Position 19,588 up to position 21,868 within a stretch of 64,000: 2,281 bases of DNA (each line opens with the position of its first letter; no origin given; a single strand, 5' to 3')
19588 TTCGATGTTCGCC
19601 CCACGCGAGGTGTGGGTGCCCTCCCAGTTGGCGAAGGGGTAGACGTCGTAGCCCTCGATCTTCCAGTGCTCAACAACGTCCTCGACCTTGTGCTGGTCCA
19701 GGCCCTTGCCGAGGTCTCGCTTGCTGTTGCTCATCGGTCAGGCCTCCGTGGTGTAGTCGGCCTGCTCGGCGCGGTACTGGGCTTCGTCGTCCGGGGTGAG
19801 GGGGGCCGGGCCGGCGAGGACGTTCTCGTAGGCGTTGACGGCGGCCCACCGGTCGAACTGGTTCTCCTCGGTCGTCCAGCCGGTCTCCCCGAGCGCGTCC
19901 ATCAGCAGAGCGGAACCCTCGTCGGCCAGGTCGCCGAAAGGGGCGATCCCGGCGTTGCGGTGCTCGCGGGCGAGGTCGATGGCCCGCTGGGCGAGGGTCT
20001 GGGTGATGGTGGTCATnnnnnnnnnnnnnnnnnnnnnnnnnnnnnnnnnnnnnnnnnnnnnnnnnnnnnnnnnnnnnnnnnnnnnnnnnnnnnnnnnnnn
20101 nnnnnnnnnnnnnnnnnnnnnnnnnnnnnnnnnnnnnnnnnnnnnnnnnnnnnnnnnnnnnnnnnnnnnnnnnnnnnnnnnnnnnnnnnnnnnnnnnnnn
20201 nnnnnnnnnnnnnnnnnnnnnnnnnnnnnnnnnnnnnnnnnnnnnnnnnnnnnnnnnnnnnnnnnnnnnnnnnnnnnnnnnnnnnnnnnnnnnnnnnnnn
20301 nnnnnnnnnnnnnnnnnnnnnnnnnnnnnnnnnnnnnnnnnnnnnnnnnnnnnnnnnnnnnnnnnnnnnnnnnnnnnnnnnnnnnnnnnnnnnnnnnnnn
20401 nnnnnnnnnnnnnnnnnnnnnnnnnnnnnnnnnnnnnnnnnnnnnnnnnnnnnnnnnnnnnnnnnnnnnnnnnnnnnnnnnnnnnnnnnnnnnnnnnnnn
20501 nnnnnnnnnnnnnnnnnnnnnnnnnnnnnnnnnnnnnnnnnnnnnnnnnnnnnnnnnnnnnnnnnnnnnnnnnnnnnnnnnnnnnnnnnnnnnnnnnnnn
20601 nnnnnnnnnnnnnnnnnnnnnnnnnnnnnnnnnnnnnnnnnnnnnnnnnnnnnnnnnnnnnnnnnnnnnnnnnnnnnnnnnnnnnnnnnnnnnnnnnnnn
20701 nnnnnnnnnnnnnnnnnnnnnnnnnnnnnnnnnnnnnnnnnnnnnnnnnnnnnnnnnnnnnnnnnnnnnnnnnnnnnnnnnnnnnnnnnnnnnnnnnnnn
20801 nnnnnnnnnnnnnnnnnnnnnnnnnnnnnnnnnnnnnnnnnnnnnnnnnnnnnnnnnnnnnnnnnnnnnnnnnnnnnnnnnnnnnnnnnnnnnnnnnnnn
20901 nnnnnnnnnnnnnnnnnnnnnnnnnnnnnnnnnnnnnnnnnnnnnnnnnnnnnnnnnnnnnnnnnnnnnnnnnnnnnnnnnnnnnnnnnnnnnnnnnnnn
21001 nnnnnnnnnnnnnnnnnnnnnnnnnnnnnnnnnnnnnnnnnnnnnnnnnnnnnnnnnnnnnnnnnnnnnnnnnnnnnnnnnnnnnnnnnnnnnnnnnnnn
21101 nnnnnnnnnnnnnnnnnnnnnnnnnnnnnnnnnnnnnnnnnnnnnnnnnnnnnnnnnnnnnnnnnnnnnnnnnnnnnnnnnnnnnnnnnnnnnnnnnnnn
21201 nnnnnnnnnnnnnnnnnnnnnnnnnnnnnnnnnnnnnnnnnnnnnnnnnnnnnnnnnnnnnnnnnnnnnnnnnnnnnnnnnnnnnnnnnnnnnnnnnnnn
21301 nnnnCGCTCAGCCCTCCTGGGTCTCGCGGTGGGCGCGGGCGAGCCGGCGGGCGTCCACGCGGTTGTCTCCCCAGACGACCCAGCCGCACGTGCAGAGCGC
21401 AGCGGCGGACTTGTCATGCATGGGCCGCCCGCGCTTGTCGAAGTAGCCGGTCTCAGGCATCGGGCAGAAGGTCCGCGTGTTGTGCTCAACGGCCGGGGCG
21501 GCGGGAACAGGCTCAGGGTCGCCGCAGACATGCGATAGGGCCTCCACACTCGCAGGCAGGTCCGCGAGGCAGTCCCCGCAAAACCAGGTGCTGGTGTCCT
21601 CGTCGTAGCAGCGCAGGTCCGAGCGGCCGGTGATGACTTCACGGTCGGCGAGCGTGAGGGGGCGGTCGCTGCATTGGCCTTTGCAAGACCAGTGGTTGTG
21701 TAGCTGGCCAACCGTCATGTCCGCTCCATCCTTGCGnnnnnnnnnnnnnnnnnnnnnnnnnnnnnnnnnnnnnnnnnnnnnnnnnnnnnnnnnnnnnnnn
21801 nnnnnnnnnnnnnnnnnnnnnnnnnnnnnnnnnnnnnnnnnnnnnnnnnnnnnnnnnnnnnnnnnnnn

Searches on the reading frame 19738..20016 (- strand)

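Call 14: search_protein_families(library=pfam, proteins=[window:19738-20016:-], max_evalue=0.01)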
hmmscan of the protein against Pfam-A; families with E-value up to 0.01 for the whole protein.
window:19738-20016:- (92 aa): 0 families

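Call 15: search_protein_families(library=phrogs, proteins=[window:19738-20016:-], max_evalue=0.01)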
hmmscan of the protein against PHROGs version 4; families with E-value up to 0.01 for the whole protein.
window:19738-20016:- (92 aa): 0 families

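Call 46: search_protein_families(library=pfam, proteins=[window:19738-20016:-], max_evalue=10)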
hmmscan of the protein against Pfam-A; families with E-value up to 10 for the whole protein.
window:19738-20016:- (92 aa): 1 family
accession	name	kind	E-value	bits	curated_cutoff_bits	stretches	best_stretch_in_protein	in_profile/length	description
PF03377.19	TAL_effector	-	0.16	12.8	28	1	59-76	9-26/34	TAL effector repeat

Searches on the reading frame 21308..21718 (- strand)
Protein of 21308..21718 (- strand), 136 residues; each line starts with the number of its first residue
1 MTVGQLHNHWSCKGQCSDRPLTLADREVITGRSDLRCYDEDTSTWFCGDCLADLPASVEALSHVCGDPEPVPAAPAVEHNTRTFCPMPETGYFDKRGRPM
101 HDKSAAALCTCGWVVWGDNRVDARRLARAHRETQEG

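Call 14: search_protein_families(library=pfam, proteins=[window:21308-21718:-], max_evalue=0.01)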
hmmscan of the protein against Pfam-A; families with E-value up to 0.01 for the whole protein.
window:21308-21718:- (136 aa): 0 families

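Call 15: search_protein_families(library=phrogs, proteins=[window:21308-21718:-], max_evalue=0.01)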
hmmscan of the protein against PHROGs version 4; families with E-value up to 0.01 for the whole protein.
window:21308-21718:- (136 aa): 0 families

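Call 46: search_protein_families(library=pfam, proteins=[window:21308-21718:-], max_evalue=10)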
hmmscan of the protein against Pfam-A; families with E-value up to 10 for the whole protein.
window:21308-21718:- (136 aa): 1 family
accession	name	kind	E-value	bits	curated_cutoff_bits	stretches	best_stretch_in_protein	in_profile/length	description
PF05502.18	Dynactin_p62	-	0.095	11.9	25.3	1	36-58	18-40/477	Dynactin p62 family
